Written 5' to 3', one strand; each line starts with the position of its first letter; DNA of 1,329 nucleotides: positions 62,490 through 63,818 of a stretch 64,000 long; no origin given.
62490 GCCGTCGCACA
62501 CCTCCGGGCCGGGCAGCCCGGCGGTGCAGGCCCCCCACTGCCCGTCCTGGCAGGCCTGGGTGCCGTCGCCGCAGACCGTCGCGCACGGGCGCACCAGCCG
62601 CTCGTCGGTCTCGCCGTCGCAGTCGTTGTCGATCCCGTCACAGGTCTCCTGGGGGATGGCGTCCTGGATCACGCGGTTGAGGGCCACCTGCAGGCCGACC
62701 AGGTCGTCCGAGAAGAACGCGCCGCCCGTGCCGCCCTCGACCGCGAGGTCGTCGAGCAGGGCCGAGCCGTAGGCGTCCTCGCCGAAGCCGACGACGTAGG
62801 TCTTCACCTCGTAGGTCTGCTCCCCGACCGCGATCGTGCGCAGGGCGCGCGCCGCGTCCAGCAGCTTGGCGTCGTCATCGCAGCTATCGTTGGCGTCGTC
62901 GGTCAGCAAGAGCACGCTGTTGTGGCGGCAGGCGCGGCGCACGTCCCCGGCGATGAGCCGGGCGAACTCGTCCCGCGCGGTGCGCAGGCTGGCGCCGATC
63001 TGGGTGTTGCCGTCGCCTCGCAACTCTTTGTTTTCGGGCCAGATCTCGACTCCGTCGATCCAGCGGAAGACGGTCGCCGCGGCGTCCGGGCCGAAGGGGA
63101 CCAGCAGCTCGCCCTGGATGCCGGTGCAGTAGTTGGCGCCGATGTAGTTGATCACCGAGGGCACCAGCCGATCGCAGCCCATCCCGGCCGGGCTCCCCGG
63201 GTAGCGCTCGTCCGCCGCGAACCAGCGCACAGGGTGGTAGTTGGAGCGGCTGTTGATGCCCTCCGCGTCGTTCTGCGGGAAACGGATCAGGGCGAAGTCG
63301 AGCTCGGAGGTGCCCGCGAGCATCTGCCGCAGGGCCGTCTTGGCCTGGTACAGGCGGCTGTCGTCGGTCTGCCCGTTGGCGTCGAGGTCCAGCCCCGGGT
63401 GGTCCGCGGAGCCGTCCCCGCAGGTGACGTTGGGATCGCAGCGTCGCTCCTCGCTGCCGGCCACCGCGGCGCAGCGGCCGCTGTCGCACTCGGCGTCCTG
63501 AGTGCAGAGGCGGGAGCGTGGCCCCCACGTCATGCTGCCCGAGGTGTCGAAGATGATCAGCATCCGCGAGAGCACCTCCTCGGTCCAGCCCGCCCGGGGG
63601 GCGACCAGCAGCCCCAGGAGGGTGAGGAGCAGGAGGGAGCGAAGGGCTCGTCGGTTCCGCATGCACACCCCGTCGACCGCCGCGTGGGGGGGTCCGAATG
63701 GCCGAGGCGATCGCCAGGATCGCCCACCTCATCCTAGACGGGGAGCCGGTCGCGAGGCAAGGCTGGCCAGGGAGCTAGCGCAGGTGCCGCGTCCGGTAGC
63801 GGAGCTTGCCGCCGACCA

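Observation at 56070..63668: Two convergent giant Cys-rich repeat genes sharing MopE-type modules; highly repetitive at the DNA level; one ends in MYXO-CTERM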

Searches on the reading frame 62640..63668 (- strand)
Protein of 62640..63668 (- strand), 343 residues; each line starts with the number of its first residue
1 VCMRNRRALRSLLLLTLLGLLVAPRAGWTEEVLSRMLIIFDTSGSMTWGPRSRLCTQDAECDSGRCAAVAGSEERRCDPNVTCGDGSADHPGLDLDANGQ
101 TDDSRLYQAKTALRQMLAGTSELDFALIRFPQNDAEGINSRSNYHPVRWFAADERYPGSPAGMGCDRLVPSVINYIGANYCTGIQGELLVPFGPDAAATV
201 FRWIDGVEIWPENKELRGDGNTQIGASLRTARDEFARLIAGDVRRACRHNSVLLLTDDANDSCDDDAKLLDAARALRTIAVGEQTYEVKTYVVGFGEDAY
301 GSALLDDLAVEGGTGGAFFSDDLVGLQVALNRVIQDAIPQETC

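Call 7: search_protein_families(library=pfam, proteins=[window:62640-63668:-], max_evalue=10)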
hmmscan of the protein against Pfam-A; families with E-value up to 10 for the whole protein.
seq(343 aa): 1 family
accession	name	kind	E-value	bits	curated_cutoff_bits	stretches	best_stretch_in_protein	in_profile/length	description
PF13519.12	VWA_2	-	0.045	14.8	27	0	214-257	67-105/107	von Willebrand factor type A domain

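Call 8: search_protein_families(library=ncbifam, proteins=[window:62640-63668:-], max_evalue=10)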
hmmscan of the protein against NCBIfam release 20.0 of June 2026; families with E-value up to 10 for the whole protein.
seq(343 aa): 1 family
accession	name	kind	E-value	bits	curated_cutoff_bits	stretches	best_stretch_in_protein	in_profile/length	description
NF033757.1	gliding_CglB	equivalog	0.012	14.6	200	1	259-313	230-280/402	adventurous gliding motility lipoprotein CglB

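Call 13: find_homologous_proteins(query=window:62640-63668:-)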
Query seq(343 aa) (343 aa): 2 proteins with E <= 0.001 among 8000 candidates.
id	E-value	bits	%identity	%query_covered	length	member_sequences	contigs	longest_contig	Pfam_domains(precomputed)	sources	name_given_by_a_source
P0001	3.8e-226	768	99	99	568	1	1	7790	PF11617.14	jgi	-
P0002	5.8e-5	40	39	29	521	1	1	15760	-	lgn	-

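Call 15: search_solved_structures(query=window:62640-63668:-, max_evalue=10, show_alignments=2)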
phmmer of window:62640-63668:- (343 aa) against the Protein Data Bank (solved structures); distinct sequences matched with E-value up to 10: 15.
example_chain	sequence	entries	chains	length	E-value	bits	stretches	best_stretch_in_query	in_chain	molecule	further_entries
3htu_A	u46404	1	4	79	0.64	12.1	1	232-296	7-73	Vacuolar protein-sorting-associated protein 25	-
4bn5_A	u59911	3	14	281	1.6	10.8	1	11-59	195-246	NAD-DEPENDENT PROTEIN DEACETYLASE SIRTUIN-3, MITOCHONDRIAL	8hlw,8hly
8ccw_A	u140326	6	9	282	1.6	10.8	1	11-59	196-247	NAD-dependent protein deacetylase sirtuin-3, mitochondrial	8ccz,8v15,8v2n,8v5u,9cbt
4c7b_A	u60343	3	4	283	1.6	10.8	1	11-59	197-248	NAD-DEPENDENT PROTEIN DEACETYLASE SIRTUIN-3, MITOCHONDRIAL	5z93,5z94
4fz3_A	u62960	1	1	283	1.6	10.8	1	11-59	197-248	NAD-dependent protein deacetylase sirtuin-3, mitochondrial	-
4fvt_A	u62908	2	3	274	1.6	10.8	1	11-59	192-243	NAD-dependent protein deacetylase sirtuin-3, mitochondrial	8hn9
4bn4_A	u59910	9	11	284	1.6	10.8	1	11-59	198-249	NAD-DEPENDENT PROTEIN DEACETYLASE SIRTUIN-3, MITOCHONDRIAL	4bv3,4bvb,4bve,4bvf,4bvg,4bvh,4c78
3glr_A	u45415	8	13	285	1.6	10.8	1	11-59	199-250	NAD-dependent deacetylase sirtuin-3, mitochondrial | NAD-dependent protein deacetylase sirtuin-3, mitochondrial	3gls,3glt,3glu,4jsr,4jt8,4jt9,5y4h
6iso_A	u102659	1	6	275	1.6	10.8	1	11-59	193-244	NAD-dependent protein deacetylase sirtuin-3, mitochondrial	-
5h4d_A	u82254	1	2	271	1.6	10.8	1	11-59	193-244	NAD-dependent protein deacetylase sirtuin-3, mitochondrial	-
5ytk_A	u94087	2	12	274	1.6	10.8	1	11-59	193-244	NAD-dependent protein deacetylase sirtuin-3, mitochondrial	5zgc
5d7n_A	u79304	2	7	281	1.6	10.8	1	11-59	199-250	NAD-dependent protein deacetylase sirtuin-3, mitochondrial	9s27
9ktk_A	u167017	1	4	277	1.6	10.8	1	11-59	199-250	NAD-dependent protein deacetylase sirtuin-3, mitochondrial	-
4o8z_A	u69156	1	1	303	1.8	10.7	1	11-59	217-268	NAD-dependent protein deacetylase sirtuin-3, mitochondrial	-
5bwn_A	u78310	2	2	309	1.8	10.6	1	11-59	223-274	NAD-dependent protein deacetylase sirtuin-3, mitochondrial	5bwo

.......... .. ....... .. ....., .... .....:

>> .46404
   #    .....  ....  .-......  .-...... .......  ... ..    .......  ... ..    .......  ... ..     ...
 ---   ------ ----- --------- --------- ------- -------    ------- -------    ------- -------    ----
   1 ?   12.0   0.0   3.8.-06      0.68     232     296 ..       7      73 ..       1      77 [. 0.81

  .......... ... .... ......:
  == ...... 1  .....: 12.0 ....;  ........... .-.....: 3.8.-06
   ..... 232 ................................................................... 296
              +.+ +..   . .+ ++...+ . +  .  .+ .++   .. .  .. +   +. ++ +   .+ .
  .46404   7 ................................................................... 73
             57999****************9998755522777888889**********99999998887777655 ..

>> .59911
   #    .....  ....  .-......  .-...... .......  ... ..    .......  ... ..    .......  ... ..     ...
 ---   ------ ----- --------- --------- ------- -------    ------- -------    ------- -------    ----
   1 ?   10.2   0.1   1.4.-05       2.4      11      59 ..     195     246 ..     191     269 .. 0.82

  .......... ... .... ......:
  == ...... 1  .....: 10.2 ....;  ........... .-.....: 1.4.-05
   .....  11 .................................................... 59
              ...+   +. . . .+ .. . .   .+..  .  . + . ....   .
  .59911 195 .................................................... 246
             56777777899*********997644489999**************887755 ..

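Call 17: search_protein_representatives(protein=window:62640-63668:-)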
Query: 343 residues. Proteins with E-value up to 0.001 (for the whole library): 252; up to 1e-10: 109; up to 1e-30: 10. The best 150 are listed.
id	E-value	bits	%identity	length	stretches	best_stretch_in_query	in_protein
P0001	1.2e-226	767.5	99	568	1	3-343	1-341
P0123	5.7e-53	196.4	46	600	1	10-343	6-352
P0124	6.6e-52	193.0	47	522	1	34-343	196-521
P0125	4.6e-48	180.3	42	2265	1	15-343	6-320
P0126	6.3e-40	153.6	45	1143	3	172-343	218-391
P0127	2.1e-39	151.9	42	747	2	80-343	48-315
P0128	6.7e-34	133.8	40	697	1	13-334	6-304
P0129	7.3e-32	127.1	38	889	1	35-338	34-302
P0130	2.3e-31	125.4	42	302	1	30-266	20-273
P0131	6.8e-31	123.9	40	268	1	78-325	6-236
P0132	7.8e-30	120.4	45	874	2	79-315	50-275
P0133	3.9e-29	118.1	44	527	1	29-323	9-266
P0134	6.2e-26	107.6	42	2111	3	171-343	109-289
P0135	1.5e-25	106.3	40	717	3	172-343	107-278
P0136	1.5e-23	99.7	33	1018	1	28-334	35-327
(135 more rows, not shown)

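Call 22: search_solved_structures(query=A1, max_evalue=1, show_alignments=1)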
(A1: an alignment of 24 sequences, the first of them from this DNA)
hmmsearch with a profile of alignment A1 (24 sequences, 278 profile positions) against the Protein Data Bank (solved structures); distinct sequences matched with E-value up to 1: 74 (the best 60 are shown).
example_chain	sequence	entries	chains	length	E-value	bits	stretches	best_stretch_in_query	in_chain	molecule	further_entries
4cn8_A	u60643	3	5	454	4.3e-12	49.1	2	151-275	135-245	PROXIMAL THREAD MATRIX PROTEIN 1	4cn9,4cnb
8uin_J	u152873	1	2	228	1.5e-09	40.7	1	184-275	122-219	Complement factor B Bb fragment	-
1q0p_A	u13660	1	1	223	4.9e-09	39.1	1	184-269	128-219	Complement factor B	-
6rur_J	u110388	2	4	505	1.2e-08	37.8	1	184-275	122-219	Complement factor B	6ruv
7noz_F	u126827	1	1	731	2.9e-08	36.5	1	184-275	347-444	Complement factor B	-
9u62_B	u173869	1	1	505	3.7e-08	36.2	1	184-275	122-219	Complement factor B Bb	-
2win_I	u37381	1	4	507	3.7e-08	36.2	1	184-275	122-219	COMPLEMENT FACTOR B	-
2odp_A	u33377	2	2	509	4.1e-08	36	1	121-273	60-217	Complement C2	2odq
9u61_B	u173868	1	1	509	4.2e-08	36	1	121-273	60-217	Serine protease complement C2b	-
2i6q_A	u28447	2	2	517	4.4e-08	36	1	121-273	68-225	Complement C2a fragment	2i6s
2xwb_F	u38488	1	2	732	5.3e-08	35.7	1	184-275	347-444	COMPLEMENT FACTOR B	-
2xwj_I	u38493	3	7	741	5.6e-08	35.6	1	184-275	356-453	COMPLEMENT FACTOR B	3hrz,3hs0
9qk2_E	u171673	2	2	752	7.7e-08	35.1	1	121-273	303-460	Complement C2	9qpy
9qj4_D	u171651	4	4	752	7.7e-08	35.1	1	121-273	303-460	Complement C2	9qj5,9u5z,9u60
11mg_D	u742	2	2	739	9.8e-08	34.8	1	184-275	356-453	Complement factor B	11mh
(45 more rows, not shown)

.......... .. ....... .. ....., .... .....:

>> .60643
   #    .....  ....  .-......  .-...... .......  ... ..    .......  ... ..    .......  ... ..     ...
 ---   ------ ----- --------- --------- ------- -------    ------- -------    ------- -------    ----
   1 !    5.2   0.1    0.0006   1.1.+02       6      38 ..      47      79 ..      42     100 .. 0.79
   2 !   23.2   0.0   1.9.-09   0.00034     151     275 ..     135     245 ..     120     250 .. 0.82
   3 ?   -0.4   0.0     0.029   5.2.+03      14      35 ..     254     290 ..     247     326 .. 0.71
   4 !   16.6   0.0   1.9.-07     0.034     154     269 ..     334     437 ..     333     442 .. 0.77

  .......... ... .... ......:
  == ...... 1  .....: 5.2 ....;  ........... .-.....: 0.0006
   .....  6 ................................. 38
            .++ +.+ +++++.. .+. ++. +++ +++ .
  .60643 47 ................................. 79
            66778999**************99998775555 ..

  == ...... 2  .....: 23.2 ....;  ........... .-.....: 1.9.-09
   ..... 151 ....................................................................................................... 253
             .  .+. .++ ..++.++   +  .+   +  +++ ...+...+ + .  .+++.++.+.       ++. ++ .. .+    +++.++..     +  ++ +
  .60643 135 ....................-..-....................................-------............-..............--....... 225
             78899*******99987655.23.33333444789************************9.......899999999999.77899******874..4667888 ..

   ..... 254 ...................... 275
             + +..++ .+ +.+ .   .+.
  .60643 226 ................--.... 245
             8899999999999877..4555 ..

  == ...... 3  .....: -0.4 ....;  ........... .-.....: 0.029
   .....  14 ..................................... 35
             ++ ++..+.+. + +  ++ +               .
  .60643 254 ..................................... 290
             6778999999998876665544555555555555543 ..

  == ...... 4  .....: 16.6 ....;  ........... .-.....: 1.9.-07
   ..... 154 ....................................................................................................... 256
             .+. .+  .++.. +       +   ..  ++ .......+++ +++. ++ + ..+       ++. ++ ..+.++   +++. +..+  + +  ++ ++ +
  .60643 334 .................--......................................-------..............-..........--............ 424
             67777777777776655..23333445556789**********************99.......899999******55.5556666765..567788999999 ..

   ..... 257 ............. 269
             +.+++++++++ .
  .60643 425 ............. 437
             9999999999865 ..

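Call 23: search_protein_families(library=pfam, alignment_id=A1, max_evalue=0.01)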
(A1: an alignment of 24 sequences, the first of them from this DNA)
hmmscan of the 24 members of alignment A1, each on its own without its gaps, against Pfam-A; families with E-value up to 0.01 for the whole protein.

A. member 1, seq(315 aa): 1 family
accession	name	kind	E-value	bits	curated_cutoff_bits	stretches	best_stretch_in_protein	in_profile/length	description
PF00092.34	VWA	-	0.00026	21.7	23.8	1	188-295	73-165/174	von Willebrand factor type A domain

B. families by the number of members that match (of 24 scanned): 3 families
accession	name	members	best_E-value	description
PF00092.34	VWA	17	2.5e-09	von Willebrand factor type A domain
PF13519.12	VWA_2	7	1.2e-06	von Willebrand factor type A domain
PF13768.12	VWA_3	1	0.0001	von Willebrand factor type A domain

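Call 25: find_encoding_contigs(protein=P0001, flank=10000, max_places=4)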
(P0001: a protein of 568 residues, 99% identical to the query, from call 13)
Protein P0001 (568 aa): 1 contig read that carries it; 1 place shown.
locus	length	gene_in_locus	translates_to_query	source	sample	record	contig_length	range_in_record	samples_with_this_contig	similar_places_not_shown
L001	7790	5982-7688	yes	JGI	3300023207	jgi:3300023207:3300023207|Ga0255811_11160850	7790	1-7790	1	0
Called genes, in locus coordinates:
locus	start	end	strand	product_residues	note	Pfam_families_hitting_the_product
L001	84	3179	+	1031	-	PF00873:ACR_tran, PF03176:MMPL, PF02355:SecD_SecF_C (weak)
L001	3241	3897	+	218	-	PF00440:TetR_N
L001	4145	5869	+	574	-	PF07969:Amidohydro_3, PF01979:Amidohydro_1 (weak)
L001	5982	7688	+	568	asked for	PF11617:Cu-binding_MopE (faint)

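Call 55: find_encoding_contigs(protein=P0125, flank=10000, max_places=4)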
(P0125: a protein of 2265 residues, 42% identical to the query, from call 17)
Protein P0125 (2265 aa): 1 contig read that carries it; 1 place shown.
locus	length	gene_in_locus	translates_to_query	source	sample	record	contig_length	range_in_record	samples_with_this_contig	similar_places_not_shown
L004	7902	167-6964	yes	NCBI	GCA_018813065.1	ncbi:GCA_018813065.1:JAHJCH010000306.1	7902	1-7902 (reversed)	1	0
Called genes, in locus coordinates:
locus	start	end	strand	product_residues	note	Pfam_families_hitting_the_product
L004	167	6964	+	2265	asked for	PF11617:Cu-binding_MopE (weak), PF21671:CPL1-like (weak), PF11617:Cu-binding_MopE (weak), PF03781:FGE-sulfatase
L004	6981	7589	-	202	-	PF05724:TPMT, PF03848:TehB (weak), PF05175:MTS (faint), PF13489:Methyltransf_23, PF13847:Methyltransf_31 (weak), PF08241:Methyltransf_11, PF08242:Methyltransf_12, PF13649:Methyltransf_25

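Call 67: find_related_loci(query=A4, collection=genome_contigs, flank=10000)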
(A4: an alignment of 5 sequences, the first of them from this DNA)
Query A4 (315 aa) in genome_contigs; peptide patterns used: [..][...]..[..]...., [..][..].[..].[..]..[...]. (x = any residue, [..] = any of these).
599 stretches matched a pattern (row limit reached: there are more); 74 encode a relative of the query (tblastn E <= 1e-3); 74 distinct loci.
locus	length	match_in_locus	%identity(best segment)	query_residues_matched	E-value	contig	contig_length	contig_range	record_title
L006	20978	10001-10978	44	4-315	2e-64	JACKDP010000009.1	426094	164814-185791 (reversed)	MAG: Myxococcales bacterium isolate HK-STAS-MYXO-10 HK-STAS-MYXO-10_9, whole genome shotgun sequence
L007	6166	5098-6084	41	4-315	1e-61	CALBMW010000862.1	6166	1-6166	MAG TPA_asm: uncultured Myxococcales bacterium isolate ERR2206779_bin.31_CONCOCT_v1.1_MAG genome assembly, contig: ERZ89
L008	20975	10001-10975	42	7-315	6e-61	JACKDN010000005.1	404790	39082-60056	MAG: Myxococcales bacterium isolate HK-STAS-MYXO-8 HK-STAS-MYXO-8_5, whole genome shotgun sequence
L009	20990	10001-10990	41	4-315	2e-58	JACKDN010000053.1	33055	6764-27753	MAG: Myxococcales bacterium isolate HK-STAS-MYXO-8 HK-STAS-MYXO-8_53, whole genome shotgun sequence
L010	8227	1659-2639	40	4-315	7e-58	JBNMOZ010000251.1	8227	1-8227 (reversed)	MAG: Bradymonadia bacterium isolate 3300055292_31 Ga0535668_0015715, whole genome shotgun sequence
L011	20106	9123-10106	41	4-315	3e-56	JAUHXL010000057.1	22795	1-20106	MAG: bacterium isolate 2_bin.9 NODE_1518_length_22795_cov_2.999824, whole genome shotgun sequence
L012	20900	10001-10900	42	2-315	2e-56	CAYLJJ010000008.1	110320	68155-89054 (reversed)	MAG TPA_asm: uncultured Nannocystaceae bacterium isolate binchicken_co141_483 genome assembly, contig: NODE_529_length_1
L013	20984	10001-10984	39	4-315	6e-54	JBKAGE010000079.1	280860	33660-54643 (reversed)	MAG: Bradymonadia bacterium isolate Ske_MAG24 Ske_MAG24_0079, whole genome shotgun sequence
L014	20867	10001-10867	35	2-313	1e-37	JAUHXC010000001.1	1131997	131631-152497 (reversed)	MAG: bacterium isolate 2_bin.46 NODE_5_length_1131997_cov_10.355962, whole genome shotgun sequence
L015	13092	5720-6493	31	2-315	4e-36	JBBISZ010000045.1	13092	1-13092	MAG: Deltaproteobacteria bacterium isolate STF170223_bin_385 NODE_4970_length_13092_cov_3.574289, whole genome shotgun s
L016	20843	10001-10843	34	2-315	7e-36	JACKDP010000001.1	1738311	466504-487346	MAG: Myxococcales bacterium isolate HK-STAS-MYXO-10 HK-STAS-MYXO-10_1, whole genome shotgun sequence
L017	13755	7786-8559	31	2-315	5e-35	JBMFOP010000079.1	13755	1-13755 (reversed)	MAG: Myxococcota bacterium isolate KM4338-40 NODE_79_length_13755_cov_5.841790, whole genome shotgun sequence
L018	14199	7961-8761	32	2-315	1e-36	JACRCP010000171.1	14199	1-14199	MAG: Deltaproteobacteria bacterium isolate NC_groundwater_1649_Pr3_B-0.1um_64_26 SR-2_scaffold_141_1514873, whole genome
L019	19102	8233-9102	32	2-314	2e-34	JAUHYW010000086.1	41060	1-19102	MAG: bacterium isolate 3_bin.88 NODE_1345_length_41060_cov_3.223316, whole genome shotgun sequence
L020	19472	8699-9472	31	2-315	1e-33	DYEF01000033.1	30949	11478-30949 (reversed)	MAG TPA_asm: Bdellovibrio sp. isolate Tomsk_43_40 Tomsk_k141_29210, whole genome shotgun sequence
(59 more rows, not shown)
